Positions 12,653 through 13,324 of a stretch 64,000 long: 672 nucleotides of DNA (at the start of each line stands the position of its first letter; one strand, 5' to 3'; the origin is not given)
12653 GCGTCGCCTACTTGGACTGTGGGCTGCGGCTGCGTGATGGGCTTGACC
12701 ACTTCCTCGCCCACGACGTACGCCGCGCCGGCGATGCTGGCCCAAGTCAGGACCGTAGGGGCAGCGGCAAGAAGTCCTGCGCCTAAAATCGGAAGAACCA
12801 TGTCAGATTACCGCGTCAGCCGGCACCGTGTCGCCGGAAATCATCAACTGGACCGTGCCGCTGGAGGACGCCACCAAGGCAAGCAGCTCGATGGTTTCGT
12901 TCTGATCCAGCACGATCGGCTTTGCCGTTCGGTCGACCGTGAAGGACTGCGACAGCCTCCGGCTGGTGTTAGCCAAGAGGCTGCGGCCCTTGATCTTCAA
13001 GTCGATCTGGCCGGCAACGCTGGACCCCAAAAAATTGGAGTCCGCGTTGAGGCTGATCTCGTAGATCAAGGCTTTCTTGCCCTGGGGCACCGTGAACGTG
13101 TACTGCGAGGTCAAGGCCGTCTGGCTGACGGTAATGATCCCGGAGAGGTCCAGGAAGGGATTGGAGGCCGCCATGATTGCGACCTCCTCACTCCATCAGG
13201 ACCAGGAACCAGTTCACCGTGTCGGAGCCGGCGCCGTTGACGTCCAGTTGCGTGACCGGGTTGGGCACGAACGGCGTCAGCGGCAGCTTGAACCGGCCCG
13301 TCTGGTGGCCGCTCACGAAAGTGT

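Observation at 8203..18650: About 10.4-kb integrated virus-like element with a packaging ATPase and candidate jelly-roll capsid genes next to tRNA-Leu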

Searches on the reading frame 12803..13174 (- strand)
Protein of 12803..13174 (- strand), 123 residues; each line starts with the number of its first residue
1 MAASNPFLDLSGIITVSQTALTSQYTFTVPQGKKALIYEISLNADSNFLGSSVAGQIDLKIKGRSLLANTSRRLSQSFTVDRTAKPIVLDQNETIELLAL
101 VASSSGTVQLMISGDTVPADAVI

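Call 8: search_protein_families(library=pfam, proteins=[window:12803-13174:-], max_evalue=0.1)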
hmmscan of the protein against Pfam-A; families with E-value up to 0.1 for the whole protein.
window:12803-13174:- (123 aa): 0 families

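Call 10: search_protein_families(library=phrogs, proteins=[window:12803-13174:-], max_evalue=0.05)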
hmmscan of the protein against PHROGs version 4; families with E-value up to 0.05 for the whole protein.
window:12803-13174:- (123 aa): 0 families

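Call 45: find_homologous_proteins(query=window:12803-13174:-, max_evalue=0.001)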
Query window:12803-13174:- (123 aa): 4 proteins with E <= 0.001 among 36 candidates.
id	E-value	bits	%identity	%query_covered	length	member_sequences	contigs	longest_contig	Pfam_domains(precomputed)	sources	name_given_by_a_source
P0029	3.8e-68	244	100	100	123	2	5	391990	-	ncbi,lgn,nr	ncbi:hypothetical protein HYV43_01835 [Candidatus Micrarchaeota archaeon]|nr:hypothetical protein [C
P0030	3.5e-60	218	87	100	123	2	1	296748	-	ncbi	-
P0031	7.1e-57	208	84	100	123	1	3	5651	-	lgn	-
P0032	1.3e-44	168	74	97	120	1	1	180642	-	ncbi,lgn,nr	ncbi:hypothetical protein HY572_00955 [Candidatus Micrarchaeota archaeon]|nr:hypothetical protein [C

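Call 49: find_homologous_proteins(query=A2, max_evalue=0.001)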
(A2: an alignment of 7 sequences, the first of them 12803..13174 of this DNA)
Query A2 (7 sequences) (123 aa, profile of the alignment): 7 proteins with E <= 0.001 among 3099 candidates.
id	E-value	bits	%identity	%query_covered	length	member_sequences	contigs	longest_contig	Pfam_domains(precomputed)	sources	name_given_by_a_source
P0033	1.2e-53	199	33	72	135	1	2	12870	-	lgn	-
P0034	3.4e-52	194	34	89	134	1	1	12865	-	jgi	-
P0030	2.8e-48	181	87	100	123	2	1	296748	-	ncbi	-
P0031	4.6e-48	181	84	100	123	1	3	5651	-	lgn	-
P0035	6.4e-48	180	26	98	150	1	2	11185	-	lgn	-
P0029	1.9e-47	179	100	100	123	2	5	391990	-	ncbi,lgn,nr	ncbi:hypothetical protein HYV43_01835 [Candidatus Micrarchaeota archaeon]|nr:hypothetical protein [C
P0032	6.0e-45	170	74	97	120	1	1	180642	-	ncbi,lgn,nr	ncbi:hypothetical protein HY572_00955 [Candidatus Micrarchaeota archaeon]|nr:hypothetical protein [C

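Call 55: find_encoding_contigs(protein=P0030, flank=10000, max_places=3)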
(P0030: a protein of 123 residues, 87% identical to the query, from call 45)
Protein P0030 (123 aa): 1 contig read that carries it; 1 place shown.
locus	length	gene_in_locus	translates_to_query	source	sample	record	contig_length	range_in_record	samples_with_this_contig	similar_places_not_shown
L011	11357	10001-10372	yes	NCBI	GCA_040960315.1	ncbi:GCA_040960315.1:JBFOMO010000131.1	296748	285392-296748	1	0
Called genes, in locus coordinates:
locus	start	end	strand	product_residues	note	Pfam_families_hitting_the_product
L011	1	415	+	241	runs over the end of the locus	PF08713:DNA_alkylation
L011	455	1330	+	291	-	PF21003:NucS_N, PF01939:NucS_C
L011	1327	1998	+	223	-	-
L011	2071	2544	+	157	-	-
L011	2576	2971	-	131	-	-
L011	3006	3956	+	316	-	-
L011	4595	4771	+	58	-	PF21983:NikA-like (weak)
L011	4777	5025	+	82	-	-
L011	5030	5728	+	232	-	-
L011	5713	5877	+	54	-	-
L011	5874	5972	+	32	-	-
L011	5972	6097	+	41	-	-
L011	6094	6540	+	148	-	PF07362:CcdA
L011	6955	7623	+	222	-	-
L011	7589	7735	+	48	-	-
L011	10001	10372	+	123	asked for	-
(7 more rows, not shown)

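Call 60: predict_structure(alignment_id=A3)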
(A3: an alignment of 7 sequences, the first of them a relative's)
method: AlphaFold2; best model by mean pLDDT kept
length: 123 residues; sequences in the alignment: 7
mean_pLDDT: 75.1   pTM: 0.68
mean pLDDT of the five models: 75.1, 74.3, 72.8, 72.6, 69.4
residues with pLDDT >= 90: 6; 70-90: 81; 50-70: 36; < 50: 0
segments of 3 or more residues with pLDDT < 50: none
pLDDT, mean of each block of 10 residues (from residue 1): 79 71 70 88 73 65 67 66 86 73 75 89 73
secondary structure, 60 per line:
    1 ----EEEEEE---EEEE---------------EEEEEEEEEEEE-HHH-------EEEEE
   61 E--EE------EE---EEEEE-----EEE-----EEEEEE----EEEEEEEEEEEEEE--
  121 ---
elements in order: E5-10 E14-17 E33-44 E56-61 E77-81 E87-89 E95-100 E105-118

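Call 63: fold_search(model_id=the predicted structure, library=pdb)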
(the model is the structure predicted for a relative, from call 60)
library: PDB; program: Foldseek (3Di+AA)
matches with E <= 10: 1572; with E <= 0.001: 4
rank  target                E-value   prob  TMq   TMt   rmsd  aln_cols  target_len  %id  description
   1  8pdz_A                1.0e-05  1.00  0.55  0.58   4.2       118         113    9  Recombinant Ena3A L-Type endospore appendages (released 2023-11-08)
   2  7eel_H                6.1e-04  1.00  0.61  0.55   4.2       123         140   14  Cyanophage Pam1 capsid asymmetric unit (released 2021-10-20)
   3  9h3d_E                7.6e-04  0.99  0.36  0.32   6.6       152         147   12  F-ENA exosporium anchoring complex between ExsF and a peptide derived from the N-terminus of F-Anchor (released 2025-03-12)
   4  7cz6                  9.5e-04  0.99  0.38  0.37   8.6       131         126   13  Protrusion structure of Omono River virus (released 2021-03-03)
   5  7dou_4                1.4e-03  0.99  0.43  0.43   8.5       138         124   12  Trimeric cement protein structure of Helicobacter pylori bacteriophage KHP40 (released 2021-10-27)
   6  7pe1_A                1.6e-03  0.99  0.39  0.34   7.0       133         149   17  Cryo-EM structure of BMV-derived VLP expressed in E. coli and assembled in the presence of tRNA (tVLP) (released 2022-03-02)
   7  7vrr_D                2.1e-03  0.99  0.35  0.43   7.4       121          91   18  Crystal structure of Arabidopsis thaliana HDT1 (released 2022-09-21)
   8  9i0y_0                2.2e-03  1.00  0.54  0.57   4.5       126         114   16  Recombinant Ena2A fibers (released 2025-03-12)
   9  9h3d_D                2.2e-03  0.98  0.37  0.33   6.5       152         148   12  F-ENA exosporium anchoring complex between ExsF and a peptide derived from the N-terminus of F-Anchor (released 2025-03-12)
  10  9i0y_a                2.6e-03  1.00  0.53  0.57   4.3       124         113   16  Recombinant Ena2A fibers (released 2025-03-12)
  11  7vmf_A                2.9e-03  1.00  0.42  0.49   5.0       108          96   16  Crystal structure of Arabidopsis thaliana HDT2 (released 2022-09-21)
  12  6oj0_Z                2.9e-03  0.99  0.43  0.33   7.6       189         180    9  Cryo-EM reconstruction of Sulfolobus polyhedral virus 1 (SPV1) (released 2019-10-02)
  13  7r1m_B                2.9e-03  0.97  0.36  0.32   8.8       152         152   10  Crystal structure of ExsFA, a Bacillus cereus spore exosporium protein (released 2023-02-15)
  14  7dn2_1                3.0e-03  1.00  0.48  0.47   6.4       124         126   11  Acidic stable capsid structure of Helicobacter pylori bacteriophage KHP30 (released 2021-10-27)
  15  1xe0_F                3.4e-03  0.92  0.35  0.38  10.6       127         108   14  The structure and function of Xenopus NO38-core, a histone binding chaperone in the nucleolus (released 2004-12-21)
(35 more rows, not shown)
